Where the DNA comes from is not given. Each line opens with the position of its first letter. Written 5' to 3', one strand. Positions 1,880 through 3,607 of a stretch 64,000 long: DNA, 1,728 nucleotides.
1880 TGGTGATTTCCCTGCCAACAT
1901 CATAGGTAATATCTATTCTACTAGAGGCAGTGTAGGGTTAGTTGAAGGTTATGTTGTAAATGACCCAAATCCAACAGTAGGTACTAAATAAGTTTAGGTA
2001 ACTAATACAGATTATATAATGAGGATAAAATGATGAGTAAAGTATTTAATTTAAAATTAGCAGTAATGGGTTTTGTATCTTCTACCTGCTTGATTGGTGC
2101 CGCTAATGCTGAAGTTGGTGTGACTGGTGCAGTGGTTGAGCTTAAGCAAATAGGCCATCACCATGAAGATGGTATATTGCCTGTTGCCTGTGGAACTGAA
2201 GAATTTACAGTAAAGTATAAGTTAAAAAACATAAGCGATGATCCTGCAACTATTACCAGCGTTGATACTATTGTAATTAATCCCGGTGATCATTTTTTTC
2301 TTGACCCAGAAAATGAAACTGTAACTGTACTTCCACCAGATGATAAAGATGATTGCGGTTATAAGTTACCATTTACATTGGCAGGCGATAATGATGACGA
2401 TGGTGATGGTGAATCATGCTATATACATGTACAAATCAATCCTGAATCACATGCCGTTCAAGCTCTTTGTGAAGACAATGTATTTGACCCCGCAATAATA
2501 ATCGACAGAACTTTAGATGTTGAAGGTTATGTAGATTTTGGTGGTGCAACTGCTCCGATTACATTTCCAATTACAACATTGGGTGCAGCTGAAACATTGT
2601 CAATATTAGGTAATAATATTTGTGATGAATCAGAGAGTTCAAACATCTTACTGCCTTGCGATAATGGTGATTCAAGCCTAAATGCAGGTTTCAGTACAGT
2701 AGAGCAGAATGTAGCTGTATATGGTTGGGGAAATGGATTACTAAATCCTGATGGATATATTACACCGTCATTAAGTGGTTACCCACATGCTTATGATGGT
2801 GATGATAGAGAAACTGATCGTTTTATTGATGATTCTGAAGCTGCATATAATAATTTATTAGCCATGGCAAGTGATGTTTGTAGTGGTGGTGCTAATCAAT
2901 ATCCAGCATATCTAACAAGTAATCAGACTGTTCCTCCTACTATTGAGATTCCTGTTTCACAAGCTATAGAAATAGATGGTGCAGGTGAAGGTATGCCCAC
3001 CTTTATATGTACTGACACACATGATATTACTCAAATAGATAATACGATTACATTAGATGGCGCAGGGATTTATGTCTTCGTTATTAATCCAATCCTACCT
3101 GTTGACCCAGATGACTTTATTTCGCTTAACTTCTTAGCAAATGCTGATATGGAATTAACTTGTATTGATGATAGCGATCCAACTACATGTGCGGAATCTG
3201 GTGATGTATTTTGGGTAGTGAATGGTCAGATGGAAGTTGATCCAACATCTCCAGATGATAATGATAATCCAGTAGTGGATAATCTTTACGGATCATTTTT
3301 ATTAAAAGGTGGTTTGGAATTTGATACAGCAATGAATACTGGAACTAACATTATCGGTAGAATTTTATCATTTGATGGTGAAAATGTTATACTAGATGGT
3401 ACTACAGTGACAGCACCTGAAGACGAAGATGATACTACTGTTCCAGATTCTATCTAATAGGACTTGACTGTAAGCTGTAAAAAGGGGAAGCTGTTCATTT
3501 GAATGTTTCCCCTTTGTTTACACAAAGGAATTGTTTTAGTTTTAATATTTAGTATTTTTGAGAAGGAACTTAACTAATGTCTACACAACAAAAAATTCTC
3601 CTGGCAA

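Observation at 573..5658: Four-gene envelope module: three divergent hyper-acidic secreted paralogs around a small outer-membrane beta-barrel gene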

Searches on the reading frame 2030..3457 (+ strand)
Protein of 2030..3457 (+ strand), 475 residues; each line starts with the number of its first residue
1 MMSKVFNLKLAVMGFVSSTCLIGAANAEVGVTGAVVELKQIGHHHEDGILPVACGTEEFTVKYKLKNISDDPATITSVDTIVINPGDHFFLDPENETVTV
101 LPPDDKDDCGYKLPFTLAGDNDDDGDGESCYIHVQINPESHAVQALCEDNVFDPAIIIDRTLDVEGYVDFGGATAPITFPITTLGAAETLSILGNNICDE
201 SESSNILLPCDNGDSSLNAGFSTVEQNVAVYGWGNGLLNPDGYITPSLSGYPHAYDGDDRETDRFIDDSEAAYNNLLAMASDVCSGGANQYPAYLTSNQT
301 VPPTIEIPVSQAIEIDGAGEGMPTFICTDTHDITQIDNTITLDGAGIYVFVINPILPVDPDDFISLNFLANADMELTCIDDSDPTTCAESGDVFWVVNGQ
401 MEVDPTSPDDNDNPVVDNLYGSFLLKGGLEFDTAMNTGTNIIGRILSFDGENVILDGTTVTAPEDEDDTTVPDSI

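Call 3: search_protein_families(library=pfam, proteins=[window:2030-3457:+], max_evalue=1)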
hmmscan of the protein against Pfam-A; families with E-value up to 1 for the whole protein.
window:2030-3457:+ (475 aa): 0 families

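Call 4: search_protein_families(library=ncbifam, proteins=[window:2030-3457:+], max_evalue=1)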
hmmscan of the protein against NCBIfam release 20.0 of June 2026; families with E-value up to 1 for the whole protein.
window:2030-3457:+ (475 aa): 0 families

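Call 8: find_homologous_proteins(query=window:2030-3457:+, max_evalue=0.001)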
Query window:2030-3457:+ (475 aa): 3 proteins with E <= 0.001 among 8000 candidates.
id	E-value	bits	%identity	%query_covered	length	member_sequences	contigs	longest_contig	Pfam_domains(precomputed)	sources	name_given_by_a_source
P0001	0.0e+0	1072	100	100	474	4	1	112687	-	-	-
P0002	1.6e-102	362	45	100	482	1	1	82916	-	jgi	jgi:hypothetical protein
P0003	1.3e-10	59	28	97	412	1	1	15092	-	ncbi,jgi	ncbi:MAG: hypothetical protein ABSF18_02075 [Gammaproteobacteria bacterium]|jgi:hypothetical protein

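Call 10: find_encoding_contigs(protein=P0002, flank=10000, max_places=4)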
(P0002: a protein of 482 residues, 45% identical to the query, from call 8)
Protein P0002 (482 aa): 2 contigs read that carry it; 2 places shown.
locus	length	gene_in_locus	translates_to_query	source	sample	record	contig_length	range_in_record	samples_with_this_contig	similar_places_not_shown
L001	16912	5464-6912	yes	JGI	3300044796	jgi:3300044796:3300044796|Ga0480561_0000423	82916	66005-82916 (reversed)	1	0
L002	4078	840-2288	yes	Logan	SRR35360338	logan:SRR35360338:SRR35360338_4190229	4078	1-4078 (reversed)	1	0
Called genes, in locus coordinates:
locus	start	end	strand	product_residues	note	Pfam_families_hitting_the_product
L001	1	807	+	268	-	?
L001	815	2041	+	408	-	PF00528:BPD_transp_1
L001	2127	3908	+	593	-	PF01078:Mg_chelatase (faint), PF05621:TniB (faint), PF13191:AAA_16 (faint), PF00005:ABC_tran, PF02463:SMC_N (weak), PF08352:oligo_HPY, PF00005:ABC_tran, PF08352:oligo_HPY (weak), +9 more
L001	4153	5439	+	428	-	-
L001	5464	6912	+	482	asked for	-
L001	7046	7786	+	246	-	PF13505:OMP_b-brl, PF01389:OmpA_membrane (faint)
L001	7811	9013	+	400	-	-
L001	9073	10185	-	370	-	PF01464:SLT, PF01476:LysM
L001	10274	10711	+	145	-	PF00075:RNase_H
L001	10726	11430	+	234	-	PF00929:RNase_T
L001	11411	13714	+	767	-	PF12705:PDDEXK_1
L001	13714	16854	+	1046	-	PF00580:UvrD-helicase, PF01443:Viral_helicase1 (faint), PF13245:AAA_19 (weak), PF13361:UvrD_C, PF13538:UvrD_C_2 (faint), PF12705:PDDEXK_1 (weak)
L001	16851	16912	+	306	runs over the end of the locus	PF06189:5-nucleotidase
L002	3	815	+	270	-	?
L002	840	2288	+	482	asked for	-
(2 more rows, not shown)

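Call 11: find_encoding_contigs(protein=P0003, flank=10000, max_places=4)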
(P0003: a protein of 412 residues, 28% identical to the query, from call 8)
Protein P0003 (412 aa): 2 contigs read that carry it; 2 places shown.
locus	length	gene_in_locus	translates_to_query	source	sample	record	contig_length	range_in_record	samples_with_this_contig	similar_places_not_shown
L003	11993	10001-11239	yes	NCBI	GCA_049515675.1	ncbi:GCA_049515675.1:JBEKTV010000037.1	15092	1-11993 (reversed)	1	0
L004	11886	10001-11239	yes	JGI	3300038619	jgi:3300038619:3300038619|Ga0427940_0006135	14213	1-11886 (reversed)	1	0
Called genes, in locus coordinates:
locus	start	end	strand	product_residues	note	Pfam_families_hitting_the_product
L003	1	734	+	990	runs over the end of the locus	-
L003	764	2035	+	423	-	PF02403:Seryl_tRNA_N, PF00587:tRNA-synt_2b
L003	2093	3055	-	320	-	PF23381:Beta-prop_IFT122_1st, PF23414:Beta-prop_EML_2, PF25171:Beta-prop_WDR36-Utp21_1st, PF25172:Beta-prop_WDR3_2nd, PF25175:Beta-prop_WDR5, PF24817:WD40_WDHD1_1st, PF25174:Beta-prop_THOC3, PF24814:WD40_Prp19, +36 more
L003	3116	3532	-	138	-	-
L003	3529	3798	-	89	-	PF01722:BolA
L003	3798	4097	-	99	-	PF04279:IspA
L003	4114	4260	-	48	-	-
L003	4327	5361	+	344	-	PF00579:tRNA-synt_1b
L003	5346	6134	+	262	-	PF02616:SMC_ScpA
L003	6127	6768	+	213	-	PF04079:SMC_ScpB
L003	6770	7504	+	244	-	PF01479:S4, PF00849:PseudoU_synth_2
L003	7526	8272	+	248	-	PF04333:MlaA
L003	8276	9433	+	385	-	PF00072:Response_reg, PF07228:SpoIIE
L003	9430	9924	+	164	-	-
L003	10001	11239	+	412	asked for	-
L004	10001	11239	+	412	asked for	-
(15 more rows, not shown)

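Call 18: search_solved_structures(query=A1, max_evalue=10, show_alignments=3)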
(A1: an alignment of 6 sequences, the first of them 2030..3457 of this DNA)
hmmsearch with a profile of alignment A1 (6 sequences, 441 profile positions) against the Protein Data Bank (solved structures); distinct sequences matched with E-value up to 10: 0.

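Call 26: find_related_loci(query=A2, collection=genome_contigs, flank=10000)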
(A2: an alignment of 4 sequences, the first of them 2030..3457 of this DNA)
Query A2 (475 aa) in genome_contigs; peptide patterns used: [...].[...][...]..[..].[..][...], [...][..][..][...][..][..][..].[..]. (x = any residue, [..] = any of these).
84 stretches matched a pattern; 1 encode a relative of the query (tblastn E <= 1e-3); 1 distinct loci.
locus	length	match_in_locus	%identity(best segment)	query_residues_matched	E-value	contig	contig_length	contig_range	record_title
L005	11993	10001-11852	28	1-460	2e-22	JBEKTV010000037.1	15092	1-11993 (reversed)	MAG: Gammaproteobacteria bacterium isolate SPRUCE 566 SPRUCE_566_37, whole genome shotgun sequence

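Call 28: find_related_loci(query=A2, collection=metagenome_contigs, flank=10000)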
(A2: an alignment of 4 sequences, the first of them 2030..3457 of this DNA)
Query A2 (475 aa) in metagenome_contigs; peptide patterns used: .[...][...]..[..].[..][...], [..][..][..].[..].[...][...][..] (x = any residue, [..] = any of these).
571 stretches matched a pattern, but none encodes a relative of the query by tblastn (E <= 1e-3).

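Call 29: search_protein_representatives(alignment_id=A1)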
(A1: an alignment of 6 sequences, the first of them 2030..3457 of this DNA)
Query: 6 sequences, 441 profile positions. Proteins with E-value up to 0.001 (for the whole library): 66; up to 1e-10: 47; up to 1e-30: 25. The best 66 are listed.
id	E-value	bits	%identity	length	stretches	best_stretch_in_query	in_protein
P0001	2.9e-173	593.4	-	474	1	1-438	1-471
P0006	2.0e-155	534.6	-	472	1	1-440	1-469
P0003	3.1e-150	517.5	-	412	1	1-436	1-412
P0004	1.0e-137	476.3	-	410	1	1-436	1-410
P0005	6.6e-136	470.3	-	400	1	1-436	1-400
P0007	3.2e-58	214.3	-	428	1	21-437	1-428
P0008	1.3e-54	202.4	-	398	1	1-436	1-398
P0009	6.7e-54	200.0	-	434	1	1-434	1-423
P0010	1.4e-52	195.7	-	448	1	1-438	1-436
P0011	8.6e-51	189.8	-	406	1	1-425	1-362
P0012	6.9e-50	186.8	-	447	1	1-436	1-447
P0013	9.1e-50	186.4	-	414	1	1-437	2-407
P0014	6.4e-47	177.0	-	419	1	1-436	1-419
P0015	1.8e-46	175.6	-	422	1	1-436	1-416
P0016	2.9e-46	174.9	-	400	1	1-436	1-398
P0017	2.6e-43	165.2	-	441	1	4-439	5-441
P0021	1.1e-38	150.0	-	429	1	5-433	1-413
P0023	7.9e-37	143.8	-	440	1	5-437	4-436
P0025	4.1e-32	128.2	-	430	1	1-436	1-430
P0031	7.4e-22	94.4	-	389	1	1-436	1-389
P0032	5.0e-21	91.7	-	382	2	8-211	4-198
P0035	6.2e-18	81.5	-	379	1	1-433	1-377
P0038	8.4e-16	74.5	-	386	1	33-436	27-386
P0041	1.7e-15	73.5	-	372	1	28-374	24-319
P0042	2.3e-15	73.1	-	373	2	19-185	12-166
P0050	2.4e-10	56.5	-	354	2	6-251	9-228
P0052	1.5e-09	53.9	-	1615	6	31-92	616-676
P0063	2.2e-04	36.9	-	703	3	10-116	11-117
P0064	2.2e-04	36.8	-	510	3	1-42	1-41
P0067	3.4e-04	36.2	-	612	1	16-164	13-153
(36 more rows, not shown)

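Call 31: predict_structure(alignment_id=A1)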
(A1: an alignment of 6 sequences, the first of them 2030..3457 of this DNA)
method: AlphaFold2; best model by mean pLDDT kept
length: 475 residues; sequences in the alignment: 6
mean_pLDDT: 50.1   pTM: 0.48
mean pLDDT of the five models: 50.1, 49.4, 47.5, 43.5, 43.0
residues with pLDDT >= 90: 0; 70-90: 86; 50-70: 157; < 50: 232
segments of 3 or more residues with pLDDT < 50: 1-36, 39-53, 79-95, 122-126, 150-265, 287-289, 291-293, 295-310, 408-413, 434-436, 465-475
pLDDT, mean of each block of 10 residues (from residue 1): 30 36 24 42 38 55 62 57 33 51 70 65 55 66 56 35 33 22 22 29 27 28 40 31 26 28 48 65 58 40 34 64 65 73 76 63 70 80 75 77 62 63 73 58 64 58 44 24
secondary structure, 60 per line:
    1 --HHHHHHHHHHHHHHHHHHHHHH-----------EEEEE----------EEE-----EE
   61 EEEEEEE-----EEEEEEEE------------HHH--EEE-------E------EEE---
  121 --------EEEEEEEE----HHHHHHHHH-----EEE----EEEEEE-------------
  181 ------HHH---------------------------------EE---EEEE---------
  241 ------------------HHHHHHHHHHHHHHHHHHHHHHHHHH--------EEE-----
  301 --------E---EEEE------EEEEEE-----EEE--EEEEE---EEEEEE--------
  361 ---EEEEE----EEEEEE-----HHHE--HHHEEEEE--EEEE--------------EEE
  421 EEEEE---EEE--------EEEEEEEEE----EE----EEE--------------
elements in order: H3-24 E36-40 E51-53 E59-67 E73-80 E98-100 E115-117 E129-136 H141-149 E155-157 E162-167 E228-231 H259-284 E293-295 E313-316 E323-328 E334-336 E339-343 E347-352 E364-368 E373-378 E393-397 E400-403 E418-425 E429-431 E440-448 E459-461

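Call 32: search_protein_families(library=pfam, alignment_id=A3, max_evalue=0.01)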
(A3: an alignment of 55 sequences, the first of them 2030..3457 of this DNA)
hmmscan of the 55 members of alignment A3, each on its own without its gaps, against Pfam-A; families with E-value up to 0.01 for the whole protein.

A. member 1, window:2030-3457:+ (475 aa): 0 families

B. families by the number of members that match (of 55 scanned): 3 families
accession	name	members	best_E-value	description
PF11999.13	Ice_binding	41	1.8e-16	Ice-binding-like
PF22349.1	Fervidolysin_SD2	1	0.0042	Fervidolysin, second beta-sandwich domain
PF23981.1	DUF7305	1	0.007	Domain of unknown function (DUF7305)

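Call 33: search_solved_structures(query=A3, max_evalue=10, show_alignments=3)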
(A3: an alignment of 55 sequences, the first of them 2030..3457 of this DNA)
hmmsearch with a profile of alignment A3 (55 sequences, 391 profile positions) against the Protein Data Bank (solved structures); distinct sequences matched with E-value up to 10: 26.
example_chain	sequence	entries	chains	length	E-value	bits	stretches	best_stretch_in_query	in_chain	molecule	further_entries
5uyt_A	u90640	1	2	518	3.6e-35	125.2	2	162-381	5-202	Ice-binding protein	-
7bwx_A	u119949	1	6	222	3.9e-19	72.5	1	163-384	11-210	Ice-binding protein isoform1a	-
6eio_A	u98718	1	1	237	9.3e-19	71.2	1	160-381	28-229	Antifreeze protein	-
7bwy_A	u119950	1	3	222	2e-18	70.1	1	163-384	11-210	Ice-binding protein isoform1a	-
3wp9_A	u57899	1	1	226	4.1e-17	65.8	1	163-384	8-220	Ice-binding protein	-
6bg8_A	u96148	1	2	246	6.8e-17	65.1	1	163-384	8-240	Ig domain protein, group 2 domain protein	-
4nu3_A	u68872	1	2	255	7.4e-17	65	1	158-382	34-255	ice-binding protein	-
7ehk_A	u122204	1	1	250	1.3e-16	64.1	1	158-382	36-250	Ice-binding protein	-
4nu2_A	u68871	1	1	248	1.4e-16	64.1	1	158-382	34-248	Antifreeze protein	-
8x1l_A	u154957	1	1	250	2.5e-16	63.2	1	158-382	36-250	Ice-binding protein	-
9lhr_A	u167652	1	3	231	3.1e-16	62.9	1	163-381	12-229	DUF3494 domain-containing protein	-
8x0z_A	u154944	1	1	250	3.2e-16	62.9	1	158-382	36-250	Ice-binding protein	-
8x1p_A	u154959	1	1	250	6.7e-16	61.8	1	158-382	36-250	Ice-binding protein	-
6a8k_A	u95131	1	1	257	1.2e-15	61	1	163-384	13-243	Ice binding protein 1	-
9lhs_A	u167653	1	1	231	1.8e-15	60.4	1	162-380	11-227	DUF3494 domain-containing protein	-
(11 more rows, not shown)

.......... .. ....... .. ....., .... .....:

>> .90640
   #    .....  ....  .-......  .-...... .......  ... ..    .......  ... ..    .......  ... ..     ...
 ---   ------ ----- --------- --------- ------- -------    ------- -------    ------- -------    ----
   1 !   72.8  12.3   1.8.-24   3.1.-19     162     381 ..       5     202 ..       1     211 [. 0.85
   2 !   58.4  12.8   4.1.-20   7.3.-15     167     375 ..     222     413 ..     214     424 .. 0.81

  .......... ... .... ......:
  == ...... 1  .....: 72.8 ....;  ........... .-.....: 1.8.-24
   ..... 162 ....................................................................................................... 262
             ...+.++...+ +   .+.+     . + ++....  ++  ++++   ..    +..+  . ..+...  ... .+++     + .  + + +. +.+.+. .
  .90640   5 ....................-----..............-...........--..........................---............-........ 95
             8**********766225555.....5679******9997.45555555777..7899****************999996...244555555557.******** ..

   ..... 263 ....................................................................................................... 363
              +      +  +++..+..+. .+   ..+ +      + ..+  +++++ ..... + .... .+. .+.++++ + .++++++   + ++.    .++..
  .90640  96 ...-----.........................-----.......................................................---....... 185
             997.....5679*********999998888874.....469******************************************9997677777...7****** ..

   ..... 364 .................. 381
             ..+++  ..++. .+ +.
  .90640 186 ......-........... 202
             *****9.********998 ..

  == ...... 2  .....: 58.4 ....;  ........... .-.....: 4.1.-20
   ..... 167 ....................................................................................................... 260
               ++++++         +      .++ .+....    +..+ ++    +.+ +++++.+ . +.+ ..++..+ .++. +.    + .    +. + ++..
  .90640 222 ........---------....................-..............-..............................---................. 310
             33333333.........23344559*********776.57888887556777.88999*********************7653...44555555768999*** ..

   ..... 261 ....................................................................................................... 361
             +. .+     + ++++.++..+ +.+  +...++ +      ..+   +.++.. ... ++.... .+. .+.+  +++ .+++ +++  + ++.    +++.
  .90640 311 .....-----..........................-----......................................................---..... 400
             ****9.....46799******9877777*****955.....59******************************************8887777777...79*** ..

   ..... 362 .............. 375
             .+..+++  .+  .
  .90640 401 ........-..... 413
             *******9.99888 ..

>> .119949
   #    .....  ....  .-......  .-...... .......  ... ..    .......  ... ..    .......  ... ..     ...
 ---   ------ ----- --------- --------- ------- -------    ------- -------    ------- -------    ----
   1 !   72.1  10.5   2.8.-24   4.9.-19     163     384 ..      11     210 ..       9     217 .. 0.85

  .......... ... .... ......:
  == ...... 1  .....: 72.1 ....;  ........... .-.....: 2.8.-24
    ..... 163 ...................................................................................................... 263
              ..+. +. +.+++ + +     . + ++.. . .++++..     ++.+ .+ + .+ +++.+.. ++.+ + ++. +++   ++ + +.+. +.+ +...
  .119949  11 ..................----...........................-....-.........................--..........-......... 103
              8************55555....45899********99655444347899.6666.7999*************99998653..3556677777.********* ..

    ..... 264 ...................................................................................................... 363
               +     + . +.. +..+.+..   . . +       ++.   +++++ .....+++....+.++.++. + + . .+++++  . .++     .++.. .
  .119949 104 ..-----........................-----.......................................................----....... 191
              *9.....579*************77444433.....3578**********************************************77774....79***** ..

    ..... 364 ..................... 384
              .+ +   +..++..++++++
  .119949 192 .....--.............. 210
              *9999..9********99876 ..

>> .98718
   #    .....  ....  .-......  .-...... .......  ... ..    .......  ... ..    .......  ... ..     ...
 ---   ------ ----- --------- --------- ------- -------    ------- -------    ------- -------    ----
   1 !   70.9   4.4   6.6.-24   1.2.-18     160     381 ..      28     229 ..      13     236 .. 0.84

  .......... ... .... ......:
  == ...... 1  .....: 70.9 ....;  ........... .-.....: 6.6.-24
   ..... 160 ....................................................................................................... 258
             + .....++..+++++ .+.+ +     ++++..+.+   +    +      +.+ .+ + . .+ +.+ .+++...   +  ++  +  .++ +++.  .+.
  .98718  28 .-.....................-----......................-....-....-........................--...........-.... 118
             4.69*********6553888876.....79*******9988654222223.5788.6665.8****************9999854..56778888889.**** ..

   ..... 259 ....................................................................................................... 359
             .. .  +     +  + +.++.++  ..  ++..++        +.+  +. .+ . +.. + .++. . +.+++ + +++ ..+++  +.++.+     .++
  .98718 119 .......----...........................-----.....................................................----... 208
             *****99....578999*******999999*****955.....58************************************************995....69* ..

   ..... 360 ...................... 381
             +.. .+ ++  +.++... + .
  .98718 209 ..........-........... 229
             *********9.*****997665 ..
